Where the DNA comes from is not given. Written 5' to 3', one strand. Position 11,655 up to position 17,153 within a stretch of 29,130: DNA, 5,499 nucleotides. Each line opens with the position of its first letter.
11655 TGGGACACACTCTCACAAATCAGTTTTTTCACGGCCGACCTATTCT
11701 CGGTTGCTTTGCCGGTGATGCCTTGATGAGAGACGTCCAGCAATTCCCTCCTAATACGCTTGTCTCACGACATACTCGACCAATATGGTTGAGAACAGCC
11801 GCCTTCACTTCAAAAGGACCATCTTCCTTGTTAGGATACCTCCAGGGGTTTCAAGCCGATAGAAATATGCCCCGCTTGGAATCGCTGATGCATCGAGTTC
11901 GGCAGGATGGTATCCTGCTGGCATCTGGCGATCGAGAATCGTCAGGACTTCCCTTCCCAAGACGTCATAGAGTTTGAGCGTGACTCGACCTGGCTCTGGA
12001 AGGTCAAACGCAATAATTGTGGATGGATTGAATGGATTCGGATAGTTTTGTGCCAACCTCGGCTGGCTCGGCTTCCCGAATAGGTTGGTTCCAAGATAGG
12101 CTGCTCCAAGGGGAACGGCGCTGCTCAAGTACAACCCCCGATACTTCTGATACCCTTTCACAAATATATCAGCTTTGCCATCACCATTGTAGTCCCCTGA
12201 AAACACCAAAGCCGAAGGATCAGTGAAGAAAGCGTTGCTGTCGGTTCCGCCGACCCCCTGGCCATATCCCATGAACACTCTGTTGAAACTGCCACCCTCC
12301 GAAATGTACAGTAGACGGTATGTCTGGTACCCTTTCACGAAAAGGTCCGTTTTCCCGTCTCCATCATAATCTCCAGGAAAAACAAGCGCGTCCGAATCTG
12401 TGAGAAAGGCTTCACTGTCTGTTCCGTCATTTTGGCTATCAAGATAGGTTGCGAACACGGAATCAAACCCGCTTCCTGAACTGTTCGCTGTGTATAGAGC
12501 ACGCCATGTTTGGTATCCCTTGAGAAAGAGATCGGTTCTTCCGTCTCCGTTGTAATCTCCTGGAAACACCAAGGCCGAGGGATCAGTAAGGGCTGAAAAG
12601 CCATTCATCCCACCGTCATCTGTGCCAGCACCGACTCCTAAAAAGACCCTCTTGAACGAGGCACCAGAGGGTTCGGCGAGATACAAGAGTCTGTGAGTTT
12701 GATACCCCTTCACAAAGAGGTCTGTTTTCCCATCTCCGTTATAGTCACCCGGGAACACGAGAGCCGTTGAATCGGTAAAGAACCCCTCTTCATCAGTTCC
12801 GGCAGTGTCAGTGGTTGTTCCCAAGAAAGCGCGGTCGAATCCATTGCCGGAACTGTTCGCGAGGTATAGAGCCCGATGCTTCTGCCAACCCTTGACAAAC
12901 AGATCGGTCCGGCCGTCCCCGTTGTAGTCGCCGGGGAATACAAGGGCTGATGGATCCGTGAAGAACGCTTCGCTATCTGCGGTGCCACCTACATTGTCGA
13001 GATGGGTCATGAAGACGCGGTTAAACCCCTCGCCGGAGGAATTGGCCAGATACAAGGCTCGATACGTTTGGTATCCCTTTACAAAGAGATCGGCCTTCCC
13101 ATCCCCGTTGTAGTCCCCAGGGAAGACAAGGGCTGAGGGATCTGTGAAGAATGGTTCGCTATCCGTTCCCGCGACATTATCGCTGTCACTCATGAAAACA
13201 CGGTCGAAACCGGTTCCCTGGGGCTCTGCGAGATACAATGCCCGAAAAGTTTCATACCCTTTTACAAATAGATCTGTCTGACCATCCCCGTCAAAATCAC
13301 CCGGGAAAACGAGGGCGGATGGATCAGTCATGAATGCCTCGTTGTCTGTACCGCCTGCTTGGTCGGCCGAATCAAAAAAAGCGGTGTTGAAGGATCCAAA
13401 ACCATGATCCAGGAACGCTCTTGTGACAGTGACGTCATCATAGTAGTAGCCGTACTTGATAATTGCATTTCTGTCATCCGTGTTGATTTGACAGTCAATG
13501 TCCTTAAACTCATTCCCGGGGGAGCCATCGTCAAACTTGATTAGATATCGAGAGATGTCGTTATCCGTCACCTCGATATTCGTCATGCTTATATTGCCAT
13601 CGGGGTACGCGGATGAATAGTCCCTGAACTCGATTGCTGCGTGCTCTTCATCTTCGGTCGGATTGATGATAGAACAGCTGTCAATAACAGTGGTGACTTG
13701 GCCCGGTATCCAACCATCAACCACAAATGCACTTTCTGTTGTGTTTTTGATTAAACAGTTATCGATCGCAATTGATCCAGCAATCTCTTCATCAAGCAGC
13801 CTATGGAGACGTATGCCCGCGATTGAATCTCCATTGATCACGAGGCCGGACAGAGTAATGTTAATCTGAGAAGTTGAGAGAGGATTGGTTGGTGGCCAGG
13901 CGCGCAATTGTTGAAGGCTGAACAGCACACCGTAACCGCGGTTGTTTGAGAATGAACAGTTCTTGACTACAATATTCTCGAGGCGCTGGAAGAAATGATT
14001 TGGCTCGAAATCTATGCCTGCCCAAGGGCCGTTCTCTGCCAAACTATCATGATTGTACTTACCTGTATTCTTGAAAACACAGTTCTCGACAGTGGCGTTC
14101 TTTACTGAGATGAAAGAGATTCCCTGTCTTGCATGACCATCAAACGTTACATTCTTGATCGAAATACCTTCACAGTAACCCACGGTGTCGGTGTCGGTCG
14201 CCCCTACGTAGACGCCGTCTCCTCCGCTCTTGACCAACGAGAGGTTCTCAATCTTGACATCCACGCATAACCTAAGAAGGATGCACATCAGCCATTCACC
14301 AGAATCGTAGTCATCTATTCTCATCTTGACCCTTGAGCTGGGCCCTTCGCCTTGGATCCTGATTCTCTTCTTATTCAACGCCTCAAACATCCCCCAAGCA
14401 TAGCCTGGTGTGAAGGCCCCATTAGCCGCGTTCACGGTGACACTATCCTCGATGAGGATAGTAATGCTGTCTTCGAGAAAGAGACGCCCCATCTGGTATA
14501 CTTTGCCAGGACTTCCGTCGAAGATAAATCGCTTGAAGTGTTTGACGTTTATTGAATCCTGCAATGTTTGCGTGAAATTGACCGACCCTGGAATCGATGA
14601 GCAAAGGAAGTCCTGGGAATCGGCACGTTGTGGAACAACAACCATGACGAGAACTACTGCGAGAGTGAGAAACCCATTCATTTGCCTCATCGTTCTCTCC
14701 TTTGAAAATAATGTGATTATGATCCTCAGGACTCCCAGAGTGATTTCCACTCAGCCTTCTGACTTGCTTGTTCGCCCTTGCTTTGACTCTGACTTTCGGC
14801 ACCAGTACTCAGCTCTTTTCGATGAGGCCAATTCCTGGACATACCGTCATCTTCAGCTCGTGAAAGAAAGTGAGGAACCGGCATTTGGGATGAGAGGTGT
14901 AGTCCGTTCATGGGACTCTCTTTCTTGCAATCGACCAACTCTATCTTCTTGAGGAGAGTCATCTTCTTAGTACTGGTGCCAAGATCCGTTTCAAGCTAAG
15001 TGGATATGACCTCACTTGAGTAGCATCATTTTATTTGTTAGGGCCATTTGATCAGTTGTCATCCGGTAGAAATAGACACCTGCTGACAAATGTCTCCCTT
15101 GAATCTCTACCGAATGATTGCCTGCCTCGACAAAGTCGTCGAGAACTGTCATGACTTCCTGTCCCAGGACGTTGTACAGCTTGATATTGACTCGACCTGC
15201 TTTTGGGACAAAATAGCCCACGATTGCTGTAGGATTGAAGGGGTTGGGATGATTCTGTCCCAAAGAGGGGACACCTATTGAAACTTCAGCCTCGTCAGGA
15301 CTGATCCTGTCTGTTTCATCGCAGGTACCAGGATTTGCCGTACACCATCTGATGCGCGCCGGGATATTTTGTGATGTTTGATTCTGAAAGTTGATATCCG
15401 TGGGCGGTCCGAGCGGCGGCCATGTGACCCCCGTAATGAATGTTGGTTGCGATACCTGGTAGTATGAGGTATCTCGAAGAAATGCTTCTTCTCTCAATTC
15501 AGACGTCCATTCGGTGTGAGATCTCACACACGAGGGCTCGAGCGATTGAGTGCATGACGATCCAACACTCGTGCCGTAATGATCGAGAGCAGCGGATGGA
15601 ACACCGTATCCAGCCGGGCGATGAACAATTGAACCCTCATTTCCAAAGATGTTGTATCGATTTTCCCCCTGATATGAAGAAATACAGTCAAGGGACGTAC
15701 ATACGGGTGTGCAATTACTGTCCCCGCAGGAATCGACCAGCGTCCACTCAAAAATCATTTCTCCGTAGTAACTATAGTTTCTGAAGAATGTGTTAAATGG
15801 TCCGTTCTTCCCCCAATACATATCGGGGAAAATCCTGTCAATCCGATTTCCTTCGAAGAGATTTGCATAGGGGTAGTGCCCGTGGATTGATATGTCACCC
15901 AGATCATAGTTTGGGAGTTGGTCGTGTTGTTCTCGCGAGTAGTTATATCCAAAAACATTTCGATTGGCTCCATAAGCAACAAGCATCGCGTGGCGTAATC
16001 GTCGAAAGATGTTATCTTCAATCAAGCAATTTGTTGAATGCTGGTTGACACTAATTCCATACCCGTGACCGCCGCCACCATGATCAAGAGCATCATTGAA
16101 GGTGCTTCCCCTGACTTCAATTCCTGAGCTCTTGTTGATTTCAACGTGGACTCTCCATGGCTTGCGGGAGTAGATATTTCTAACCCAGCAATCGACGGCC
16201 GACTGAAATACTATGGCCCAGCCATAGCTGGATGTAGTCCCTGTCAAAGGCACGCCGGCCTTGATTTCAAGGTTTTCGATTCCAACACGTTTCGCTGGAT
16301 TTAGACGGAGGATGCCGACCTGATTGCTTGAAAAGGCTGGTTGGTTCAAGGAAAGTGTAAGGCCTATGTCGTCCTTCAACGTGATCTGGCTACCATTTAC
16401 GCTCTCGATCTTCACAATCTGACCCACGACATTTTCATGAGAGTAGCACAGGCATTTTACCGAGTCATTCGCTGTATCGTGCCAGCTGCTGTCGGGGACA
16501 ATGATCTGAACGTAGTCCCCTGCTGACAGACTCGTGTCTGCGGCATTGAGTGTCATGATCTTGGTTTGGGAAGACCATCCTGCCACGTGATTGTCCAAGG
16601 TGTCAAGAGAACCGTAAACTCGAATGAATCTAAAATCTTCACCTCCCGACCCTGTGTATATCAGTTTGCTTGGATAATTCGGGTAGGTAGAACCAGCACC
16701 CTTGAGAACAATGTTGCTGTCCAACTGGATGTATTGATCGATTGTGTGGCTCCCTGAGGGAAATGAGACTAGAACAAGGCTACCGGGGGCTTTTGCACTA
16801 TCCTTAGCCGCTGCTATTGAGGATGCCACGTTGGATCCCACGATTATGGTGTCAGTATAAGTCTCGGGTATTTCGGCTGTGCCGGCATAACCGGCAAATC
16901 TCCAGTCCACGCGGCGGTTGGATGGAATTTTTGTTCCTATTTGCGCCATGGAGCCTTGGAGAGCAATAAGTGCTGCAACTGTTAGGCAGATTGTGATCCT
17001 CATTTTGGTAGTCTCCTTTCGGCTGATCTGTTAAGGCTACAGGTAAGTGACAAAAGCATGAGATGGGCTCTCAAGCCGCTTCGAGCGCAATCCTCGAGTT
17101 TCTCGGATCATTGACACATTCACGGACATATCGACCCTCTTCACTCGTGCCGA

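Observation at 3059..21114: Tandem, integrase-less cassettes at tRNA-Glu, each capped by the same ~210-bp module and carrying secreted T9SS cargo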

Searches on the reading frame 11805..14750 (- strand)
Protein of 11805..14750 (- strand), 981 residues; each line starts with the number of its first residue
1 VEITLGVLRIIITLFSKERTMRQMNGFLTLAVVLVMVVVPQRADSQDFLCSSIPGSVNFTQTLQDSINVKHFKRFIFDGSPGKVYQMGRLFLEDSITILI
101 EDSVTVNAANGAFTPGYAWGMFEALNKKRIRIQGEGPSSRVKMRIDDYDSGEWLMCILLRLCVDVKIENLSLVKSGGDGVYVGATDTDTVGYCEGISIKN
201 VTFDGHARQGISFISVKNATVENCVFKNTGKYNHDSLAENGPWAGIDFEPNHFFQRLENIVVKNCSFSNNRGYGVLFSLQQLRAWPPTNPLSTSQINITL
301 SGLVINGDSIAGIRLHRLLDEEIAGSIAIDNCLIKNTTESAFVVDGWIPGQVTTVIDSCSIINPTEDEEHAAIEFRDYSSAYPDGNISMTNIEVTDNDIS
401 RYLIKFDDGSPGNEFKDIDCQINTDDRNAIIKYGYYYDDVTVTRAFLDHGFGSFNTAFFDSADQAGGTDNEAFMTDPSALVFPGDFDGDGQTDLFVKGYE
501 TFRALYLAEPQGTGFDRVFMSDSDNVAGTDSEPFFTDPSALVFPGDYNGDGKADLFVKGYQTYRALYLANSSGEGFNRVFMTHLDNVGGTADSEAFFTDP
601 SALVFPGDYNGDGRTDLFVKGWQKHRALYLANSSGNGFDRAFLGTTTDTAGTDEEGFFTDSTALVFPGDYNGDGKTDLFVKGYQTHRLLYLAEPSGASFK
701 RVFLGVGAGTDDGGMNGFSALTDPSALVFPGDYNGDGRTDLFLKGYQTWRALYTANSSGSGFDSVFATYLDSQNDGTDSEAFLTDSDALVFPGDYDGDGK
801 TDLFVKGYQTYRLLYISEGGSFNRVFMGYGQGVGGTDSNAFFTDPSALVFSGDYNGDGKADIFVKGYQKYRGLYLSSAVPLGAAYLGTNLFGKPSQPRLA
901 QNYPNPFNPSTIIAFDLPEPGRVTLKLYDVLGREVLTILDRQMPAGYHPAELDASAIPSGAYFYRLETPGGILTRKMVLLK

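Call 8: search_protein_families(library=pfam, proteins=[window:11805-14750:-], max_evalue=0.01)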
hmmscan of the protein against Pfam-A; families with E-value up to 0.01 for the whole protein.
window:11805-14750:- (981 aa): 4 families
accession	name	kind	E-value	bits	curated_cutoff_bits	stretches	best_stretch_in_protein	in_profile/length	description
PF01839.29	FG-GAP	-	1.5e-25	89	22.1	2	544-557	7-20/37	FG-GAP repeat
PF13517.12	FG-GAP_3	-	1.6e-21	77.1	26.9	4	794-864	1-61/61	FG-GAP-like repeat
PF13229.12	Beta_helix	-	4.2e-08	33.4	25.9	1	194-340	9-140/158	Right handed beta helix region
PF18962.6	Por_Secre_tail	-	6.4e-07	30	27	1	903-978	2-74/75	Secretion system C-terminal sorting domain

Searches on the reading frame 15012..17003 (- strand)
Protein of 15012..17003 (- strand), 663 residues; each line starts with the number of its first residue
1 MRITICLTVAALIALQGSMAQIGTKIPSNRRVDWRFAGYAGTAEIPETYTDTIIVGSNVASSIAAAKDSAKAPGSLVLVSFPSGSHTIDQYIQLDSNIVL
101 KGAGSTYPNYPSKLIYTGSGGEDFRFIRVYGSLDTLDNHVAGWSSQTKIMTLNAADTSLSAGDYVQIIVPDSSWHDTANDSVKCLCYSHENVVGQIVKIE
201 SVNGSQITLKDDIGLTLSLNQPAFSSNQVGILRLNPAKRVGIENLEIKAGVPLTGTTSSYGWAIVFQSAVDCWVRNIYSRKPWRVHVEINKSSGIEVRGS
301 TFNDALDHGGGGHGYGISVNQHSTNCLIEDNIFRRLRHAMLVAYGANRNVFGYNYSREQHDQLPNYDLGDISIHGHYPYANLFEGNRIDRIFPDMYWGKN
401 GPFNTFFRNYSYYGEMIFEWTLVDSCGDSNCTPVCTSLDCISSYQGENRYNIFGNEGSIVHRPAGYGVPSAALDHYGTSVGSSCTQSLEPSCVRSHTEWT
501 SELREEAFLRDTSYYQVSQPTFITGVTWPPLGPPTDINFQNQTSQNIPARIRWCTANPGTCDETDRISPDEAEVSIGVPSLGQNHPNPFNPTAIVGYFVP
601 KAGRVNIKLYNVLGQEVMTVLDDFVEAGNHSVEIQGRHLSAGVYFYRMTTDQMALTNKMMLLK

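Call 8: search_protein_families(library=pfam, proteins=[window:15012-17003:-], max_evalue=0.01)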
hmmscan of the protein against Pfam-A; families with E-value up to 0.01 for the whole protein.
window:15012-17003:- (663 aa): 3 families
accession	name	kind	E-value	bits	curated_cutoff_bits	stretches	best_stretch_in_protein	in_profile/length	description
PF18962.6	Por_Secre_tail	-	2.2e-07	31.5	27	1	586-660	3-74/75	Secretion system C-terminal sorting domain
PF13229.12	Beta_helix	-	2.9e-05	24.2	25.9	1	240-354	34-132/158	Right handed beta helix region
PF12708.12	Pect-lyase_RHGA_epim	-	0.0076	16.5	27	0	73-110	31-68/213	Rhamnogalacturonase A/epimerase, pectate lyase-like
